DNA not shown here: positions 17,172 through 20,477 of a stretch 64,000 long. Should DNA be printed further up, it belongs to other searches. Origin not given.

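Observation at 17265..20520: AT-rich single-gene islet encoding a PHP-phosphoesterase/Rad50-like ATPase fusion (Ppl/TrlF-like defence candidate)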

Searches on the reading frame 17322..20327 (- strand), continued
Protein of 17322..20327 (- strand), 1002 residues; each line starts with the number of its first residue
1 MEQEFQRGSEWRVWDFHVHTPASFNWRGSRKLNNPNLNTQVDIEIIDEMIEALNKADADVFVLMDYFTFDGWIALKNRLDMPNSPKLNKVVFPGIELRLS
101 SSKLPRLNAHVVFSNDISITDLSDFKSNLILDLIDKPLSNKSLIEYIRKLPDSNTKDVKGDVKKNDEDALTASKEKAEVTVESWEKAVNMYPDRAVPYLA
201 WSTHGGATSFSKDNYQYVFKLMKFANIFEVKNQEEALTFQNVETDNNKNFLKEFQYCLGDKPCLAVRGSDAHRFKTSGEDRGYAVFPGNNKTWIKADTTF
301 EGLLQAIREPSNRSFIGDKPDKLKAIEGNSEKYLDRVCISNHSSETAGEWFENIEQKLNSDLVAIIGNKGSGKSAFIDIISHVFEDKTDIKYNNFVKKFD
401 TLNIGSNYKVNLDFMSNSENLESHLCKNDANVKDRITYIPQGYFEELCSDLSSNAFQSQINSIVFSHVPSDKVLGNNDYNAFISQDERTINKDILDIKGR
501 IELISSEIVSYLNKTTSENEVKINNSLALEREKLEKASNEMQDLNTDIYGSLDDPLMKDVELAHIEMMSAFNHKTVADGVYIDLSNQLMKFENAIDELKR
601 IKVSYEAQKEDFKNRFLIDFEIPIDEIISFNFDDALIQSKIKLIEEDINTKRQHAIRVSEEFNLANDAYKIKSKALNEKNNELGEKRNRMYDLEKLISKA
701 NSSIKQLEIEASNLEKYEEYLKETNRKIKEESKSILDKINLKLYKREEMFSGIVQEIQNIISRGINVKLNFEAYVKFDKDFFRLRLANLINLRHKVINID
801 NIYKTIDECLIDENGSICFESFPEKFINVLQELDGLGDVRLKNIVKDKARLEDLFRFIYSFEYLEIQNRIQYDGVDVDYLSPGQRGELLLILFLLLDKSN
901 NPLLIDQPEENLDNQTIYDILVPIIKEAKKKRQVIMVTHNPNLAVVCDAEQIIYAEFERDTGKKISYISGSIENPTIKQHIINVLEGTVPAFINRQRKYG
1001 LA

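Call 42: predict_structure(alignment_id=A1)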
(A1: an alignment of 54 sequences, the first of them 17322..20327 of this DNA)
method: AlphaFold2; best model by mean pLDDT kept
length: 1002 residues; sequences in the alignment: 54
mean_pLDDT: 85.2   pTM: 0.67
mean pLDDT of the five models: 85.2, 84.6, 82.7, 81.9, 81.4
residues with pLDDT >= 90: 383; 70-90: 530; 50-70: 83; < 50: 6
segments of 3 or more residues with pLDDT < 50: none
pLDDT, mean of each block of 10 residues (from residue 1): 76 96 88 93 96 95 94 96 95 94 75 96 95 92 92 82 90 89 95 93 80 79 93 94 93 91 94 79 90 95 92 92 90 91 67 89 89 88 65 69 83 81 76 77 81 78 84 72 88 94 94 83 86 86 71 66 83 83 83 80 81 80 78 82 85 86 86 78 80 85 87 88 93 94 90 88 83 91 90 67 89 85 91 74 84 93 90 86 86 86 88 78 89 90 85 88 82 83 56 64 55
secondary structure, 60 per line:
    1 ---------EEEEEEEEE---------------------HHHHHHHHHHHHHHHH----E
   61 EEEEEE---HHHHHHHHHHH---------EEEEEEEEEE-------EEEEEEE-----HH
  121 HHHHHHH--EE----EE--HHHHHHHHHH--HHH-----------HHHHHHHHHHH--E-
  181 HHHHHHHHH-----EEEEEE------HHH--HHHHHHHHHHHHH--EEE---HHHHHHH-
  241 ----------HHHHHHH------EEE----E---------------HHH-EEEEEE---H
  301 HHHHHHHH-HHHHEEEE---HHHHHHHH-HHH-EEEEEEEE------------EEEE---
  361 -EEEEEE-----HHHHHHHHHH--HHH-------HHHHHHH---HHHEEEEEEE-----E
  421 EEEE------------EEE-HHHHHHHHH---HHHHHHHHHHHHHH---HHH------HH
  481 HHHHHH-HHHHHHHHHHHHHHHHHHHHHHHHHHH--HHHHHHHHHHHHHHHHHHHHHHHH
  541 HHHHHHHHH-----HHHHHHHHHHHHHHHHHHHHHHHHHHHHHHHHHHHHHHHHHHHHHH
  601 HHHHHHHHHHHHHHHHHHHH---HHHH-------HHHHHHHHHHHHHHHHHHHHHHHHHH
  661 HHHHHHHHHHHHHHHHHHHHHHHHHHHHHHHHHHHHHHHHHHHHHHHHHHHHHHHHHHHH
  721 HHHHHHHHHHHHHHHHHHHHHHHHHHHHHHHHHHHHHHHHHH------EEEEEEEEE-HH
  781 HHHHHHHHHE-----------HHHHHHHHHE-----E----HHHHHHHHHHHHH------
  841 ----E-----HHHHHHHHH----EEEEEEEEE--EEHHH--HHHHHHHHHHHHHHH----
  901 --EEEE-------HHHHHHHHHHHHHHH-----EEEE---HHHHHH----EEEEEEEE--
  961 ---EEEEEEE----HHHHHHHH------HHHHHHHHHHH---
elements in order (helices of 4 or more, strands of 3 or more residues): E10-18 H40-55 E60-66 H70-80 E90-99 E107-113 H119-127 H140-149 H166-176 H181-189 E195-200 H212-224 E227-229 H233-239 H251-257 E264-266 E291-296 H300-308 H310-313 E314-317 H321-328 E334-341 E354-357 E362-367 H373-382 H395-401 E408-414 E420-424 E437-439 H441-449 H453-466 H479-486 H488-514 H517-549 H555-620 H624-627 H635-762 E769-777 H779-789 H802-810 H822-834 H851-859 E864-872 H882-896 E903-906 H914-928 E934-937 H941-946 E951-958 E964-970 H975-982 H989-999

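Call 44: get_annotated_region(hit=H35, flank=4000)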
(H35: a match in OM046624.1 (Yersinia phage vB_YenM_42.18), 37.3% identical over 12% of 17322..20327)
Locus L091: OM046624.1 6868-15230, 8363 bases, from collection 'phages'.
description: Yersinia phage vB_YenM_42.18, complete genome.
organism: Yersinia phage vB_YenM_42.18 (NCBI taxid 2918926)
taxonomy: Viruses; Duplodnaviria; Heunggongvirae; Uroviricota; Caudoviricetes; Peduoviridae; Firavirus; Firavirus YenM4218
host: Yersinia enterocolitica; source: -; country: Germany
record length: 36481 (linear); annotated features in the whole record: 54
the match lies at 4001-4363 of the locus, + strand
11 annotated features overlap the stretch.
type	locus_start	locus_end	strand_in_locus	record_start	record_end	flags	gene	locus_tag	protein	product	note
CDS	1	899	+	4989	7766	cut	-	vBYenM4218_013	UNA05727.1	replication protein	replication protein GpA, endonuclease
CDS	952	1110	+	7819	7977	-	-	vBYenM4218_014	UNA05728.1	hypothetical protein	-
CDS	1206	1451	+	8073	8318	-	-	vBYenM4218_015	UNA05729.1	hypothetical protein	-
CDS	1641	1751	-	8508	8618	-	-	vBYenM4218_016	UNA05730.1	hypothetical protein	-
CDS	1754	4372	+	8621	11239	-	-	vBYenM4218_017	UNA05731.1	chromosome partition protein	chromosome partition protein Smc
CDS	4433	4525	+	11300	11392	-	-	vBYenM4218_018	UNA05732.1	hypothetical protein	-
CDS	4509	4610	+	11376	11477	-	-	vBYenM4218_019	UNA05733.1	hypothetical protein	-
CDS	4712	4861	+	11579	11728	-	-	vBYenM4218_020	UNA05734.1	hypothetical protein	-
CDS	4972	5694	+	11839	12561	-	-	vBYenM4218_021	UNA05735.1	hypothetical protein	-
CDS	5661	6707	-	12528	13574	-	-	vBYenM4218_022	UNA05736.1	portal vertex protein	portal vertex protein GpQ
CDS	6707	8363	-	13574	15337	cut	-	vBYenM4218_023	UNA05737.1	terminase, ATPase subunit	terminase, ATPase subunit GpP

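Call 46: search_protein_families(library=ncbifam, proteins=[L091:1754-4369:+], max_evalue=1e-10)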
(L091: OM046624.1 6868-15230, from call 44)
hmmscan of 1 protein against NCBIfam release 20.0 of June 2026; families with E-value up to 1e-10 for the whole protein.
L091:1754-4369:+ (872 aa): 4 families
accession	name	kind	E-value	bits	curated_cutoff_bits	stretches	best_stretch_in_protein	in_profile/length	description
NF045780.1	TrlF_fam_ATP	equivalog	9.4e-139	464.8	350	1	4-871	2-944/944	TrlF family AAA-like ATPase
NF045781.1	Spaf1101_AAA_ATP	equivalog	2.4e-58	198.3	475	2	739-871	697-833/836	Spaf_1101 family AAA-like ATPase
NF042955.1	Ppl_antiphage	equivalog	8.9e-37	126.5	1000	1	746-866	759-878/882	anti-phage protein Ppl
NF038032.1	CehA_McbA_metalo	domain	1.7e-13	50.7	80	1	7-168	2-147/315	CehA/McbA family metallohydrolase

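Call 60: search_solved_structures(query=A1, max_evalue=0.1, show_alignments=4)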
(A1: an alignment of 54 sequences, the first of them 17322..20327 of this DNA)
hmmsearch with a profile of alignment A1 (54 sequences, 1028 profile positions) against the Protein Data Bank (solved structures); distinct sequences matched with E-value up to 0.1: 72 (the best 60 are shown).
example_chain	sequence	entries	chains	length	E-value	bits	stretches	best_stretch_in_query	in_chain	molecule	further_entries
5xu1_A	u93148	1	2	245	1.1e-06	30.2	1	928-973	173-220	ABC transporter ATP-binding protein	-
8v46_A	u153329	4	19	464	2.1e-05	26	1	888-972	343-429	AriA antitoxin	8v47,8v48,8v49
8i4x_B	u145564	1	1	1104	4.2e-05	25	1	559-821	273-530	Structural maintenance of chromosomes protein 6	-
7qcd_B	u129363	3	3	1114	5.4e-05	24.6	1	559-821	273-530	Structural maintenance of chromosomes protein 6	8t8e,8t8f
7ylm_B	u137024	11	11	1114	5.9e-05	24.5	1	559-821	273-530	SMC6 isoform 1 | Structural maintenance of chromosomes protein 6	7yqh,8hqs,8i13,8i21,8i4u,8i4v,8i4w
7tve_D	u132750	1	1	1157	7e-05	24.2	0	559-821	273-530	Structural maintenance of chromosomes protein 6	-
7tch_B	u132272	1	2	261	0.00014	23.2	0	931-975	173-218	Bacitracin export ATP-binding protein BceA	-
9w2w_D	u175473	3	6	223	0.00022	22.6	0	369-420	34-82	LolD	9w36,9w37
9w35_C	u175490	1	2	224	0.00022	22.6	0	369-420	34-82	LolD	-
8v45_A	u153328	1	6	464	0.0003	22.1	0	888-972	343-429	AriA antitoxin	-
8ux9_B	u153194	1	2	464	0.00031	22.1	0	888-972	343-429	AriA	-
2nq2_C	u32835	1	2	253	0.00062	21.1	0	899-973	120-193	Hypothetical ABC transporter ATP-binding protein HI1470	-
8afe_A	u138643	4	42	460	0.0011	20.2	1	579-752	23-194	Crescentin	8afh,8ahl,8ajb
3aux_A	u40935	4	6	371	0.0015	19.8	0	362-388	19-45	DNA double-strand break repair rad50 ATPase | DNA double-strand break repair Rad50 ATPase,DNA double-strand break repair Rad50 ATPase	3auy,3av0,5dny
7tcg_B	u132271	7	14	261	0.0019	19.5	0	345-393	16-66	Bacitracin export ATP-binding protein BceA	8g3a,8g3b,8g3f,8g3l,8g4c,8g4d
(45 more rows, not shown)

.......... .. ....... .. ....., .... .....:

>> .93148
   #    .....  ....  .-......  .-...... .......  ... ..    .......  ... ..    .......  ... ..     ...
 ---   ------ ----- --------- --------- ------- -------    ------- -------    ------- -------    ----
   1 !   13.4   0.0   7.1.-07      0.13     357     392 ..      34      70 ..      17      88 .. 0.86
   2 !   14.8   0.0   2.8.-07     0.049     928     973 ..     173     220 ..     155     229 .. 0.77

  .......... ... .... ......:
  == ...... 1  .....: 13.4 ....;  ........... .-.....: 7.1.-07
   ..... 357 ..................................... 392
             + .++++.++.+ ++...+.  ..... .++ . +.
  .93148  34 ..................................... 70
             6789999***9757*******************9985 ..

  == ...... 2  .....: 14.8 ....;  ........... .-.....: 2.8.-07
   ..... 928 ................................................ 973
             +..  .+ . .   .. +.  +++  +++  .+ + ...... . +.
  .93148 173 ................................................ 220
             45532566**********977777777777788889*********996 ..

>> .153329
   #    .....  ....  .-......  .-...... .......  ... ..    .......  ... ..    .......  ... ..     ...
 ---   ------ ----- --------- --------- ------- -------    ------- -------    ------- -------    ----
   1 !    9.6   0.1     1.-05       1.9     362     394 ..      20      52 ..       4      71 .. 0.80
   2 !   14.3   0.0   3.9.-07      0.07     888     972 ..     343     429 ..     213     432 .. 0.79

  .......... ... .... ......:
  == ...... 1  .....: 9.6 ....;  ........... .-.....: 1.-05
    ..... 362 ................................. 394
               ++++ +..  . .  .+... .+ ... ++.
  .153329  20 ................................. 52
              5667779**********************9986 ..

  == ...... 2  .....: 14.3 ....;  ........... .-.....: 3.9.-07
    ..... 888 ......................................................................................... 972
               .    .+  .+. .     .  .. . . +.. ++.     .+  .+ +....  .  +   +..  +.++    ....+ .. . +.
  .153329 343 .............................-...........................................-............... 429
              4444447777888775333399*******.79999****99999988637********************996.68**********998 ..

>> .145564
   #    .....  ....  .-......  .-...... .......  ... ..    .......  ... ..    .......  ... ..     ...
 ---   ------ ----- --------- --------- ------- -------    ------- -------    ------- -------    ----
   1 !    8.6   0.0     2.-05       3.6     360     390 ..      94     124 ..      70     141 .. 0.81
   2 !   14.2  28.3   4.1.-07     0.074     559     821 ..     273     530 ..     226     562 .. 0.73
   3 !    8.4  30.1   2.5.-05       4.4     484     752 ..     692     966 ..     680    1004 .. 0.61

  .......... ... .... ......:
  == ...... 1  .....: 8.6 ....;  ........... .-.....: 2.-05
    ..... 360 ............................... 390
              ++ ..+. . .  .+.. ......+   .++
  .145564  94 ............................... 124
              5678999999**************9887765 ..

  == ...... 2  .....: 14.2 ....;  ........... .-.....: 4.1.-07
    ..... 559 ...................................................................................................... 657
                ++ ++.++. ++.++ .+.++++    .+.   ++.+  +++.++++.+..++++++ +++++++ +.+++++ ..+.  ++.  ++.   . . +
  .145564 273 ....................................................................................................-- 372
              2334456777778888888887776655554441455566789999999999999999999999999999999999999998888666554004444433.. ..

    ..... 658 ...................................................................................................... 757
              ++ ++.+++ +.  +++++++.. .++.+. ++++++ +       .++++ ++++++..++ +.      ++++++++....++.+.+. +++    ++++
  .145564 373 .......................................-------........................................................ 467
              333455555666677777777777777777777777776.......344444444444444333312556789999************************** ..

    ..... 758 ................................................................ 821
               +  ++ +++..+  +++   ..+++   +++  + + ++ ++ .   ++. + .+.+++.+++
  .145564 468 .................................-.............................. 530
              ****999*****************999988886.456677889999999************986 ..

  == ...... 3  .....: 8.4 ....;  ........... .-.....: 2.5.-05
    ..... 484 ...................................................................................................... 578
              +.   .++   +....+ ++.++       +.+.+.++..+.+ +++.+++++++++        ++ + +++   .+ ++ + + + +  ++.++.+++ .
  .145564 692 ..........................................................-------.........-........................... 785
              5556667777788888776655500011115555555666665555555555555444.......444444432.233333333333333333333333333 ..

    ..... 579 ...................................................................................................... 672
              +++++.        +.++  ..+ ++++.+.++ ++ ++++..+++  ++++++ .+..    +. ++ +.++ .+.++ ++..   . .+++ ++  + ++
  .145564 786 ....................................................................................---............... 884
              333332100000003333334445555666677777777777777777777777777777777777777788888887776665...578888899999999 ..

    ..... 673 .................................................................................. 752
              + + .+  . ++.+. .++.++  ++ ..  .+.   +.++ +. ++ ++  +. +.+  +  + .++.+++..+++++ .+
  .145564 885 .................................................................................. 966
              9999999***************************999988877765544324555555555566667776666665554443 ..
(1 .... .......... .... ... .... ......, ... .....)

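Call 64: fold_search(model_id=the predicted structure, library=pdb)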
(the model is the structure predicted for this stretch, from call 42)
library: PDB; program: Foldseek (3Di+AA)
matches with E <= 10: 1291; with E <= 0.001: 37
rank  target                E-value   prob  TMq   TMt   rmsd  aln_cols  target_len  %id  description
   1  7nyw_B                4.5e-09  1.00  0.19  0.21  45.6       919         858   11  Cryo-EM structure of the MukBEF-MatP-DNA head module (released 2021-07-07)
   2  9qxx_A                4.9e-09  1.00  0.18  0.24  17.7       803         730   10  JetABC DNA loaded state dimer (released 2025-10-01)
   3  7zr1_C                4.9e-09  1.00  0.18  0.22  49.2       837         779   12  Chaetomium thermophilum Mre11-Rad50-Nbs1 complex bound to ATPyS (composite structure) (released 2023-01-11)
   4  7nyw_A                8.1e-09  1.00  0.18  0.25  28.1       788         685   11  Cryo-EM structure of the MukBEF-MatP-DNA head module (released 2021-07-07)
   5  9qxt_A                1.2e-08  1.00  0.19  0.24  19.4       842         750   12  E. coli JetABC dimer in the DNA boarding-holding state (released 2025-10-01)
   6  9qxx_B                3.5e-08  1.00  0.17  0.22  21.9       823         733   10  JetABC DNA loaded state dimer (released 2025-10-01)
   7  9gm9_A                4.2e-08  1.00  0.15  0.15  61.7      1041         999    9  MukBEF in a DNA capture state (released 2025-03-26)
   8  9qxu_B                4.6e-08  1.00  0.22  0.26  15.4       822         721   11  JetABC DNA loaded state monomer (open) (released 2025-10-01)
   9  9qxu_A                1.1e-07  1.00  0.19  0.25  19.2       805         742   10  JetABC DNA loaded state monomer (open) (released 2025-10-01)
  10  8dk2_D                1.4e-07  1.00  0.21  0.26  16.6       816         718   11  CryoEM structure of Pseudomonas aeruginosa PA14 JetABC in an unclamped state trapped in ATP dependent dimeric form (released 2022-10-05)
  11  7zr1_D                1.7e-07  1.00  0.16  0.20  55.8       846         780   13  Chaetomium thermophilum Mre11-Rad50-Nbs1 complex bound to ATPyS (composite structure) (released 2023-01-11)
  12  8q72_A                2.1e-07  1.00  0.23  0.27  16.1       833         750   11  E. coli plasmid-borne JetABCD(E248A) core in a cleavage-competent state (released 2024-01-31)
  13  5xei                  3.9e-07  1.00  0.18  0.32  28.5       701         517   14  Crystal structure of the Smc head domain with a coiled coil and joint derived from Pyrococcus yayanosii (released 2017-06-07)
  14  8dk2_C                2.1e-06  1.00  0.16  0.21  20.4       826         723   11  CryoEM structure of Pseudomonas aeruginosa PA14 JetABC in an unclamped state trapped in ATP dependent dimeric form (released 2022-10-05)
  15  4ad8                  2.7e-06  1.00  0.20  0.39  32.3       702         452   10  Crystal structure of a deletion mutant of Deinococcus radiodurans RecN (released 2012-12-12)
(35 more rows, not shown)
